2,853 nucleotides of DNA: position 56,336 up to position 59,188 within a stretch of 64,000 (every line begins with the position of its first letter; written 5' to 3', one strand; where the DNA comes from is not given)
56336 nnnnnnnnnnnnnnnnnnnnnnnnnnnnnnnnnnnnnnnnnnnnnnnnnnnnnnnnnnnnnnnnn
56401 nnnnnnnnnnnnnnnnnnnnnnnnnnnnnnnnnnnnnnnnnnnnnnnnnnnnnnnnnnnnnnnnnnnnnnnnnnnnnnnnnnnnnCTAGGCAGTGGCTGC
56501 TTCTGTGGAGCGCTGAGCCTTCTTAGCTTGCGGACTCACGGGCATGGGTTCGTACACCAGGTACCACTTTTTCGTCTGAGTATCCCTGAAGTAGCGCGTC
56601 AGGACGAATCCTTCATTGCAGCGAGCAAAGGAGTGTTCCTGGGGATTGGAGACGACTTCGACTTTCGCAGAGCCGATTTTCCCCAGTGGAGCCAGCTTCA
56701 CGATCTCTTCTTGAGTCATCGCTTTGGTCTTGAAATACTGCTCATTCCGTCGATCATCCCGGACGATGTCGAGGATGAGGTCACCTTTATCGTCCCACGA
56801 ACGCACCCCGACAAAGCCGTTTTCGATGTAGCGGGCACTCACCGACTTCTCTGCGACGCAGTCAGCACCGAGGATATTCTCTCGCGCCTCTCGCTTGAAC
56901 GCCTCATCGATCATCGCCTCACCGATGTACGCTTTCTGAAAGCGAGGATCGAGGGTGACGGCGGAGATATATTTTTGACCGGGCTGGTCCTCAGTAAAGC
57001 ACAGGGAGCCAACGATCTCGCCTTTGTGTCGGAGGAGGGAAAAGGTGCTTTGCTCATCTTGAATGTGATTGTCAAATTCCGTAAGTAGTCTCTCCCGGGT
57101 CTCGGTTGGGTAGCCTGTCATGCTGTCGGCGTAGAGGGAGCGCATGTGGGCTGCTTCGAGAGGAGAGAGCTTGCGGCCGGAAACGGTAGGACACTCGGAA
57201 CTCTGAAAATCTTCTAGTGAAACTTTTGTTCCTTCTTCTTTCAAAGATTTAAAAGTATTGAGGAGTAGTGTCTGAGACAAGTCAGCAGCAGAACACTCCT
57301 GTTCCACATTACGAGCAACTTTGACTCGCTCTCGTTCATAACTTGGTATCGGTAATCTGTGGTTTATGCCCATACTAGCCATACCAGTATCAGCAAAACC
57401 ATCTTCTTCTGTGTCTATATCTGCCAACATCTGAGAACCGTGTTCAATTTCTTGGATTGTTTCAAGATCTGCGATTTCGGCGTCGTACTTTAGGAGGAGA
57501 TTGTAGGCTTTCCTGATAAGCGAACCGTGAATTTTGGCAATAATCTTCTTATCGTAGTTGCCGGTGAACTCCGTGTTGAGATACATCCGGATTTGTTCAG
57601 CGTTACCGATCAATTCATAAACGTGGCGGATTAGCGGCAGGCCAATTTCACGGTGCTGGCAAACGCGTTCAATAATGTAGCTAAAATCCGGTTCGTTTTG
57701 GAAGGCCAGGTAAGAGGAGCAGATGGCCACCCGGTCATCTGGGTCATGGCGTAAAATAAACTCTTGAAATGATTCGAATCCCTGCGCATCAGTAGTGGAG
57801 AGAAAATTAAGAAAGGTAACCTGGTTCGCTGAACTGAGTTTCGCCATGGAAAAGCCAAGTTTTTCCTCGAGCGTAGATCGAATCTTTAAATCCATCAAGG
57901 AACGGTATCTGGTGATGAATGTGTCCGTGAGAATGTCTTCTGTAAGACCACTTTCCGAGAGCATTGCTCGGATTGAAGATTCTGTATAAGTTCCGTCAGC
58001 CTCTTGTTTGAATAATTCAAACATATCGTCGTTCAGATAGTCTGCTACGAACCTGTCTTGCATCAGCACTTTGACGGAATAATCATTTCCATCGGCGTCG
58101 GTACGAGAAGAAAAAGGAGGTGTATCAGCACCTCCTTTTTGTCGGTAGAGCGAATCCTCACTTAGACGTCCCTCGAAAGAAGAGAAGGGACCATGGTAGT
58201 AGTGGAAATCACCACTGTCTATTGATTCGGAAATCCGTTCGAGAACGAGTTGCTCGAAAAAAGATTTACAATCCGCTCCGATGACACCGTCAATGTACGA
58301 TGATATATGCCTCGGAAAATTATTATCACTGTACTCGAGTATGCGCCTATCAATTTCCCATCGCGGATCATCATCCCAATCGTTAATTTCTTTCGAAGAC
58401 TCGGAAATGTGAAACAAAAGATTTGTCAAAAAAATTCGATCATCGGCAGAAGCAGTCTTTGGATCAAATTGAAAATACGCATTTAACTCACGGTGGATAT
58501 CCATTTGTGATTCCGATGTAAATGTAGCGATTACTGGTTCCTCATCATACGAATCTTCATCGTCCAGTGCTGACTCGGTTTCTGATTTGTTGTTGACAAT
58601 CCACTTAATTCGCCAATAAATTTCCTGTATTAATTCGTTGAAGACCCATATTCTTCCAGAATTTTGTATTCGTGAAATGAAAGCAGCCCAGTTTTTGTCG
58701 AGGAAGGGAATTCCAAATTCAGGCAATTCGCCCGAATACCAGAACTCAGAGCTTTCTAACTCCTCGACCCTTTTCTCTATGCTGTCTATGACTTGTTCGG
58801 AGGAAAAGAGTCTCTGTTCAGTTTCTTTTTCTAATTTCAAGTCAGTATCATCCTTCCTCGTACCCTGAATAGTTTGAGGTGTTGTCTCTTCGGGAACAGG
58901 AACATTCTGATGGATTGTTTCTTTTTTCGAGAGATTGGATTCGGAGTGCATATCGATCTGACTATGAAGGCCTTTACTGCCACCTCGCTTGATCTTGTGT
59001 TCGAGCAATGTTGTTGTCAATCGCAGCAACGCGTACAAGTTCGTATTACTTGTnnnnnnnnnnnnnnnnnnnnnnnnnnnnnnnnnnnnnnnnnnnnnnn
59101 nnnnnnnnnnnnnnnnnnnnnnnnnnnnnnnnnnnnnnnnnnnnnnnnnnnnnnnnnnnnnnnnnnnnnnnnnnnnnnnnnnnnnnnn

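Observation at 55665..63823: Tandem giant paralogues with variable N-terminal bodies and a conserved C-terminal GNAT-like module, bracketed by two TrmB-like regulators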

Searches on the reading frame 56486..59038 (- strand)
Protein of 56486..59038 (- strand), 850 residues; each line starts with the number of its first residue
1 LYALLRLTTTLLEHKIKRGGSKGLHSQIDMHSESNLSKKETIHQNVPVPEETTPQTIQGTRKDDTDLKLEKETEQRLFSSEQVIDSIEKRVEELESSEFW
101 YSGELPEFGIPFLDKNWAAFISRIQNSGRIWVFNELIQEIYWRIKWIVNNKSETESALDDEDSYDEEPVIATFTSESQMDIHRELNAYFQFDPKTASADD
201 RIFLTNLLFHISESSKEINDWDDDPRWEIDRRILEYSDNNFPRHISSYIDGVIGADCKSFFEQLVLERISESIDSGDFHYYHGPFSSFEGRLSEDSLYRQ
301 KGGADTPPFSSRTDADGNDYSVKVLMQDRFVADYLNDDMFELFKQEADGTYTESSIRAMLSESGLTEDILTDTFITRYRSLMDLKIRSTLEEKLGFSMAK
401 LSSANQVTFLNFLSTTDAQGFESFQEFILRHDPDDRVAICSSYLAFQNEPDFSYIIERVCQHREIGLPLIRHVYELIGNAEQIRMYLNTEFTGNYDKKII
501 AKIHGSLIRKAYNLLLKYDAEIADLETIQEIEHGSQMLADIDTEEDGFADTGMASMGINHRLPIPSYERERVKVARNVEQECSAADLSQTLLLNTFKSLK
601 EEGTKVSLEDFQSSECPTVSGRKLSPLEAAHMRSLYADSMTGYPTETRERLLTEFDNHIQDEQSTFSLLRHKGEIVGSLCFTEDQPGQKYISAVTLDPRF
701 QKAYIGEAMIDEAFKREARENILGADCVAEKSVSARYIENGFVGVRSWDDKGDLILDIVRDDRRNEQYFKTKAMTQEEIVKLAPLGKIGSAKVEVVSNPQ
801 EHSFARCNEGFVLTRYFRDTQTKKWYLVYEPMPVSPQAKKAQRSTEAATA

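Call 4: search_protein_families(library=pfam, proteins=[window:56486-59038:-], max_evalue=1)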
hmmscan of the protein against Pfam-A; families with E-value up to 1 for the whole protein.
window:56486-59038:- (850 aa): 4 families
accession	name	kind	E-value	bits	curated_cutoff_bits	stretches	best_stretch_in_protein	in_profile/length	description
PF00583.31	Acetyltransf_1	-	1.9e-05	25.3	20.7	1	634-728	6-101/116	Acetyltransferase (GNAT) family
PF13673.13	Acetyltransf_10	-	0.00012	22.5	23.6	1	654-743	21-108/128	Acetyltransferase (GNAT) domain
PF13508.13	Acetyltransf_7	-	0.0082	16.9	27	1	664-742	3-82/84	Acetyltransferase (GNAT) domain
PF23991.1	DUF7310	-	0.24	12.3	40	1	59-96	14-51/83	Coiled-coil region of unknown function (DUF7310)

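Call 8: find_homologous_proteins(query=window:56486-59038:-)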
Query window:56486-59038:- (850 aa): 2 proteins with E <= 0.001 among 8000 candidates.
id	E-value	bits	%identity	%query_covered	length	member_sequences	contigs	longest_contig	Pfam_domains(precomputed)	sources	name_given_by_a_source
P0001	0.0e+0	1860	100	97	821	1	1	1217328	PF00583.32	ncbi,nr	ncbi:MAG: GNAT family N-acetyltransferase [Candidatus Moraniibacteriota bacterium]|nr:MAG: GNAT fami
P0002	8.9e-185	634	58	58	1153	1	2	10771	-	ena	-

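Call 13: find_encoding_contigs(protein=P0002, flank=10000)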
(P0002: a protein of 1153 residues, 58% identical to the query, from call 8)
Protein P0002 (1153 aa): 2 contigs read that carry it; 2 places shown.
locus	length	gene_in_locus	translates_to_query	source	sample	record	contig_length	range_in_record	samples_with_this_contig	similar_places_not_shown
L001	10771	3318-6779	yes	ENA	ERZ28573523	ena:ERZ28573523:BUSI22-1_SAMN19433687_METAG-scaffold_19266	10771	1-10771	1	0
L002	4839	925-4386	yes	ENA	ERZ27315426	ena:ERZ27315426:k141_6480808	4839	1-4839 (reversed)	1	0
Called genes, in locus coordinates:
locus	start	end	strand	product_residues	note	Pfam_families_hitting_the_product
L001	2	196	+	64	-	?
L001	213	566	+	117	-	-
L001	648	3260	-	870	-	PF02739:5_3_exonuc_N, PF01367:5_3_exonuc, PF01612:DNA_pol_A_exo1 (weak), PF22619:DNA_polI_exo1, PF00476:DNA_pol_A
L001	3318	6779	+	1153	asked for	-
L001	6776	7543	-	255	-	PF01978:TrmB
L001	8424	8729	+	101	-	-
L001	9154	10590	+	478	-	-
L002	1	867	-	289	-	?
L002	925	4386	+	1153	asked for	-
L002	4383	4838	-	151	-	?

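Call 29: search_protein_families(library=pfam, alignment_id=A3, max_evalue=0.01)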
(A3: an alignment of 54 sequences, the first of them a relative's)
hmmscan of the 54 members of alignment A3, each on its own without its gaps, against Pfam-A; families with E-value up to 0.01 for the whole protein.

A. member 1, P0001 (821 aa): 3 families
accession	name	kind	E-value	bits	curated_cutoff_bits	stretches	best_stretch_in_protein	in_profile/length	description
PF00583.31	Acetyltransf_1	-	1.9e-05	25.4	20.7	1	605-699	6-101/116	Acetyltransferase (GNAT) family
PF13673.13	Acetyltransf_10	-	0.00011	22.6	23.6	1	625-714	21-108/128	Acetyltransferase (GNAT) domain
PF13508.13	Acetyltransf_7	-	0.0078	17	27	0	635-713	3-82/84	Acetyltransferase (GNAT) domain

B. families by the number of members that match (of 54 scanned): 8 families
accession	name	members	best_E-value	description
PF00583.31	Acetyltransf_1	40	4.8e-09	Acetyltransferase (GNAT) family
PF13673.13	Acetyltransf_10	22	5.8e-06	Acetyltransferase (GNAT) domain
PF13508.13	Acetyltransf_7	20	2e-06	Acetyltransferase (GNAT) domain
PF14542.12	Acetyltransf_CG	2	0.0034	GCN5-related N-acetyl-transferase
PF13545.12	HTH_Crp_2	1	4.8e-05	Crp-like helix-turn-helix domain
PF13646.12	HEAT_2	1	0.00022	HEAT repeats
PF13077.11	DUF3909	1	0.0037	Protein of unknown function (DUF3909)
PF14737.11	DUF4470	1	0.0087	Domain of unknown function (DUF4470)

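Call 51: search_protein_families(library=ncbifam, proteins=[window:56486-59038:-], max_evalue=0.1)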
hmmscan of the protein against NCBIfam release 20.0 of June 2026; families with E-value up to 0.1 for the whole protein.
window:56486-59038:- (850 aa): 1 family
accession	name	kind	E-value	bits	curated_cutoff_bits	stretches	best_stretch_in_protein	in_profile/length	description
TIGR01575.1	rimI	equivalog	0.0017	18.5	86.4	1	652-720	20-87/132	ribosomal protein S18-alanine N-acetyltransferase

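Call 56: predict_structure(alignment_id=A3)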
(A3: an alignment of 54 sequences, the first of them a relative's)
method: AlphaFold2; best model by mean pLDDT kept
length: 821 residues; sequences in the alignment: 54
mean_pLDDT: 71.5   pTM: 0.62
mean pLDDT of the five models: 71.5, 69.7, 69.2, 68.0, 66.5
residues with pLDDT >= 90: 409; 70-90: 57; 50-70: 76; < 50: 279
segments of 3 or more residues with pLDDT < 50: 1-54, 65-89, 94-109, 113-149, 156-162, 164-167, 183-197, 203-302, 313-315, 812-821
pLDDT, mean of each block of 10 residues (from residue 1): 37 33 31 38 36 51 48 34 41 47 45 46 39 29 42 51 49 58 46 45 46 34 39 41 33 27 32 31 38 36 51 51 80 87 92 92 95 91 94 96 96 94 95 97 90 90 92 92 96 98 94 70 56 87 97 89 93 92 96 97 96 92 97 97 96 95 95 90 95 96 95 96 94 88 95 97 97 96 97 98 74 46 40
secondary structure, 60 per line:
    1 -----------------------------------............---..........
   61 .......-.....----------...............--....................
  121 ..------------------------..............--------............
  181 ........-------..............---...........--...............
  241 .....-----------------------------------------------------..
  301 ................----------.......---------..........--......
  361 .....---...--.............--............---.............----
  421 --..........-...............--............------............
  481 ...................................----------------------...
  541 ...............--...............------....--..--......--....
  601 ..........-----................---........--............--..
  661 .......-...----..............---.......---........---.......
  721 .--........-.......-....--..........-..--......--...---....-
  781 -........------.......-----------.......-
elements in order (helices of 4 or more, strands of 3 or more residues): H36-47 H51-67 H69-73 H84-98 H101-122 H147-160 H169-188 H196-209 H213-223 H226-245 H299-316 H327-333 H343-352 H355-365 H374-386 H389-400 H404-416 H423-432 H434-448 H451-461 H469-515 H538-555 H558-572 E589-591 H597-610 H616-631 E635-642 E645-656 E659-667 H676-689 E693-699 H703-710 E714-721 E724-731 H733-739 H741-744 H747-756 E762-767 H776-779 E782-789 E796-802 H814-820

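Call 75: search_protein_families(library=padloc, proteins=[window:56486-59038:-], max_evalue=0.01)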
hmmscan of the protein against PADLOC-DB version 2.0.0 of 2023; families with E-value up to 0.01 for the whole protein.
window:56486-59038:- (850 aa): 0 families

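Call 77: fold_search(model_id=the predicted structure, library=pdb)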
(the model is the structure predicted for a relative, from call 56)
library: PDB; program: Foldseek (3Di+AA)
matches with E <= 10: 880; with E <= 0.001: 234
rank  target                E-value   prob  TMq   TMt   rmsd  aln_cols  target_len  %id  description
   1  1xeb_B                5.4e-06  1.00  0.16  0.78   2.9       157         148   15  Crystal Structure of an Acyl-CoA N-acyltransferase from Pseudomonas aeruginosa (released 2004-10-26)
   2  1xeb_A                7.6e-06  1.00  0.15  0.70   4.4       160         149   14  Crystal Structure of an Acyl-CoA N-acyltransferase from Pseudomonas aeruginosa (released 2004-10-26)
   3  5h84                  1.0e-05  1.00  0.15  0.62   3.9       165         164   14  Human Gcn5 bound to propionyl-CoA (released 2016-03-23)
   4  2r7h_B                1.1e-05  1.00  0.16  0.70   3.4       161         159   15  CRYSTAL STRUCTURE OF A putative acetyltransferase of the GNAT family (DDE_3044) FROM DESULFOVIBRIO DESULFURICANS SUBSP (released 2007-09-25)
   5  5trm_J                1.1e-05  1.00  0.14  0.61   4.1       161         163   12  Crystal structure of human GCN5 histone acetyltransferase domain (released 2017-12-06)
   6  5z6n_B                1.2e-05  1.00  0.16  0.76   3.4       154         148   12  Crystal structure of Escherichia coli ElaA (released 2019-01-30)
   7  2r7h_A                1.5e-05  1.00  0.16  0.71   3.4       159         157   15  CRYSTAL STRUCTURE OF A putative acetyltransferase of the GNAT family (DDE_3044) FROM DESULFOVIBRIO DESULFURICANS SUBSP (released 2007-09-25)
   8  1xeb_D                1.9e-05  1.00  0.15  0.75   3.0       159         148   14  Crystal Structure of an Acyl-CoA N-acyltransferase from Pseudomonas aeruginosa (released 2004-10-26)
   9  1xeb_E                1.9e-05  1.00  0.15  0.75   3.4       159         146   14  Crystal Structure of an Acyl-CoA N-acyltransferase from Pseudomonas aeruginosa (released 2004-10-26)
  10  5trl_A                1.9e-05  1.00  0.15  0.63   3.8       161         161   14  Crystal structure of human GCN5 histone acetyltransferase domain (released 2017-12-06)
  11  3fnc_B                2.0e-05  1.00  0.15  0.64   4.0       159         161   15  Crystal structure of a putative acetyltransferase from Listeria innocua (released 2009-01-27)
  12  1y9k_B                2.1e-05  1.00  0.14  0.65   5.0       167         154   14  IAA acetyltransferase from Bacillus cereus ATCC 14579 (released 2005-02-01)
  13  5trm_H                2.1e-05  1.00  0.14  0.60   4.2       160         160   14  Crystal structure of human GCN5 histone acetyltransferase domain (released 2017-12-06)
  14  3fix_A                2.3e-05  1.00  0.15  0.61   5.5       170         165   18  Crystal structure of a putative n-acetyltransferase (ta0374) from thermoplasma acidophilum (released 2009-01-13)
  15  2q7b                  2.4e-05  1.00  0.15  0.65   3.9       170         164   15  Crystal structure of acetyltransferase (NP_689019.1) from Streptococcus agalactiae 2603 at 2.00 A resolution (released 2007-06-26)
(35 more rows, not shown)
